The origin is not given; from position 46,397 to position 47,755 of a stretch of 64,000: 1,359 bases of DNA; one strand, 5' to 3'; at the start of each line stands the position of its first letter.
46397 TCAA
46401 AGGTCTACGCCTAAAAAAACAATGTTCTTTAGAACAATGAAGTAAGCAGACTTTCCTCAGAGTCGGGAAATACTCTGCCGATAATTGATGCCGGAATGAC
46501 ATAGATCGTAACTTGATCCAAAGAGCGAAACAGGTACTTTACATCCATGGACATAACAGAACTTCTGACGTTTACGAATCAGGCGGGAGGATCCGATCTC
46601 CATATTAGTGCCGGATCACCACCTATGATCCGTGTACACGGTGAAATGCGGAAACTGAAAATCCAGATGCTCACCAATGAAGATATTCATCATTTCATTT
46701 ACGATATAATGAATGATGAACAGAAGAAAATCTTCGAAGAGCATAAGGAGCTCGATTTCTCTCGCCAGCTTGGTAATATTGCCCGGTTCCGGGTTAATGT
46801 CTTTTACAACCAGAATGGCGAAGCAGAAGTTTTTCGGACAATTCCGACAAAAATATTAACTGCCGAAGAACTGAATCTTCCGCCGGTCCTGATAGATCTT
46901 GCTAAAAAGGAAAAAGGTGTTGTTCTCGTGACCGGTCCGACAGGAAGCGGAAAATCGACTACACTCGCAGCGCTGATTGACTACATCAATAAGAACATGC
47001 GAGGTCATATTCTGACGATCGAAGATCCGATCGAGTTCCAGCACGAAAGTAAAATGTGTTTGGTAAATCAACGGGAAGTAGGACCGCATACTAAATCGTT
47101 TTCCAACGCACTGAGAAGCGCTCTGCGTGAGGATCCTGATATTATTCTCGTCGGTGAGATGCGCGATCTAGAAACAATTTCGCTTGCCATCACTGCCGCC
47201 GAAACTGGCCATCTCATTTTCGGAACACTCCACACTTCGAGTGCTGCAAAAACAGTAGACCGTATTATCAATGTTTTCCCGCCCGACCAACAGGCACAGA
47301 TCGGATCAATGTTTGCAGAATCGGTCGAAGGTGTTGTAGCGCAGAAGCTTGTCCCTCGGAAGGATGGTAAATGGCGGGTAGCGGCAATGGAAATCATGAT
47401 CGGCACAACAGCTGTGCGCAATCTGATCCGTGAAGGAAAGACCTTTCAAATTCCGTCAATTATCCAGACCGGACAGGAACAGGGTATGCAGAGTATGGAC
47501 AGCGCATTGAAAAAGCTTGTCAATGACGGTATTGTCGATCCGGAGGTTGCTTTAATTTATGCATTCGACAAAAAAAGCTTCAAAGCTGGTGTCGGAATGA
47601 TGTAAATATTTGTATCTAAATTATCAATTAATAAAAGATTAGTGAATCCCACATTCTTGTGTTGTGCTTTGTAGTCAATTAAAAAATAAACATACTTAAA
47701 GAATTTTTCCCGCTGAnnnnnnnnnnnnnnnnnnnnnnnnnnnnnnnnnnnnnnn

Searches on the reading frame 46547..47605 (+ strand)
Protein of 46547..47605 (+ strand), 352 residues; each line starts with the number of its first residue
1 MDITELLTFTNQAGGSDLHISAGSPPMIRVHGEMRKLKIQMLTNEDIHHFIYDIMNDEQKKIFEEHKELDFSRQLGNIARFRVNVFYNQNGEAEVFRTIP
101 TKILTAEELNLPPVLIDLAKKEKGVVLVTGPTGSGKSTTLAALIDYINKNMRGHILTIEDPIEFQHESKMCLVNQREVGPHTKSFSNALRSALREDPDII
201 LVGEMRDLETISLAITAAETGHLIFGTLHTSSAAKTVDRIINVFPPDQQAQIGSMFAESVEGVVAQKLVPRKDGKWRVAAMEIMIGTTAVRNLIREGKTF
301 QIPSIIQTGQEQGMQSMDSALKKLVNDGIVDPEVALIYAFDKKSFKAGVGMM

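Call 58: search_protein_families(library=ncbifam, max_evalue=0.00001, proteins=[window:46547-47605:+])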
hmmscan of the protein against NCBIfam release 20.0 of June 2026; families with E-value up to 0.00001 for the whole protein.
window:46547-47605:+ (352 aa): 19 families
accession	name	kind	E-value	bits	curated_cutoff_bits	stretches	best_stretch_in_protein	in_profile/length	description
TIGR01420.1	pilT_fam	subfamily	7.4e-147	489.1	319.1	1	3-343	2-342/343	PilT/PilU family type 4a pilus ATPase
TIGR02524.1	dot_icm_DotB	equivalog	1.8e-49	168.9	463.3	1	3-334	6-349/358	Dot/Icm type IV secretion system ATPase DotB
TIGR02525.1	plasmid_TraJ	equivalog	4.1e-48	164.2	368.3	1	5-335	14-364/372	plasmid transfer ATPase TraJ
TIGR02533.1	type_II_gspE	equivalog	7.7e-43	146.9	630.25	1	117-270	237-380/486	type II secretion system ATPase GspE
TIGR02538.1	type_IV_pilB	equivalog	1.8e-42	145.7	675.65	1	115-271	308-454/564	type IV-A pilus assembly ATPase PilB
NF007755.0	PRK10436.1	equivalog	8e-39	133.6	617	1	76-271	166-357/465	type II secretion system protein GspE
NF041000.1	ATPase_ComGA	equivalog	3e-38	131.3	300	1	13-270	10-266/267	competence type IV pilus ATPase ComGA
NF053534.1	T4PilAsmATPsTfpB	equivalog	2.2e-34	118.8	850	1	117-269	330-472/584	type IV pilus assembly ATPase TfpB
NF058587.1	archaellum_moto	equivalog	2.1e-19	69.7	550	1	124-281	276-430/527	archaellum flagellar ATPase motor FlaI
TIGR02782.1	TrbB_P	equivalog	2.4e-18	66.5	304.55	1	102-267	119-279/303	P-type conjugative transfer ATPase TrbB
TIGR02788.1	VirB11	equivalog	6.5e-18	64.8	249.95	1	117-250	138-272/308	P-type DNA transfer ATPase VirB11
NF010469.0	PRK13894.1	subfamily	5e-14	52.4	508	1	114-265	141-291/320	conjugal transfer ATPase TrbB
TIGR03819.1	heli_sec_ATPase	hypoth_equivalog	1.3e-13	50.9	373.15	1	121-239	176-296/340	TadA family conjugal transfer-associated ATPase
NF053672.1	bindosome_BasE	exception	1e-12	47.6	1000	1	121-253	268-401/512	bindosome assembly system ATPase subunit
NF010407.0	PRK13833.1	subfamily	1.5e-10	41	499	1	116-269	137-288/323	conjugal transfer protein TrbB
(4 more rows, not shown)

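Call 59: find_homologous_proteins(query=window:46547-47605:+, max_evalue=1e-60)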
Query window:46547-47605:+ (352 aa): 8000 proteins with E <= 1e-60 among 8000 candidates; the best 120 are listed.
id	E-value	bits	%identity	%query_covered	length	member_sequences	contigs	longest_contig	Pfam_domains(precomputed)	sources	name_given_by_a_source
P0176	2.8e-228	774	100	100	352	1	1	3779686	PF00437.27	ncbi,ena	-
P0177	1.3e-198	677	86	100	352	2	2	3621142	PF00437.27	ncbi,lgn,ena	-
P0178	4.0e-194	662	83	100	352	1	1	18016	PF00437.27,PF13555.13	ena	-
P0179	5.9e-194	661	84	100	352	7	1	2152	PF00437.27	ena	-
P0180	2.0e-193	660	82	100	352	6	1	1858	PF00437.27,PF25199.2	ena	-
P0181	4.8e-189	645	82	100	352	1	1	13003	PF00437.27,PF13555.13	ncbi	ncbi:type IV pilus twitching motility protein PilT [candidate division KSB1 bacterium]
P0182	2.0e-188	643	82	100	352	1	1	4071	PF00437.27,PF25199.2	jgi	-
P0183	4.4e-188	642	82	100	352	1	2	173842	PF00437.27,PF25199.2,PF13191.13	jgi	-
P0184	2.7e-186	636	81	100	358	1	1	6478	PF00437.27,PF13555.13,PF25199.2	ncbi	ncbi:type IV pilus twitching motility protein PilT [candidate division KSB1 bacterium]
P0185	7.4e-181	618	78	100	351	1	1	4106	PF00437.27,PF25199.2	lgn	-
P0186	1.2e-180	618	80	100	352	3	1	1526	PF00437.27,PF25199.2,PF13191.13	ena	-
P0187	6.2e-180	615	79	100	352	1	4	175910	PF00437.27,PF13555.13,PF04851.22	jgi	-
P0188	9.5e-180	615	79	100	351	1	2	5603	PF00437.27,PF13555.13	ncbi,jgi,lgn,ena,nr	ncbi:twitching motility protein PilT [candidate division KSB1 bacterium]|nr:MAG: twitching motility 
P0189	2.5e-174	597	82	93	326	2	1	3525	PF00437.27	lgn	-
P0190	1.0e-170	585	75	99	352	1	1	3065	PF00437.27,PF04851.22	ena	-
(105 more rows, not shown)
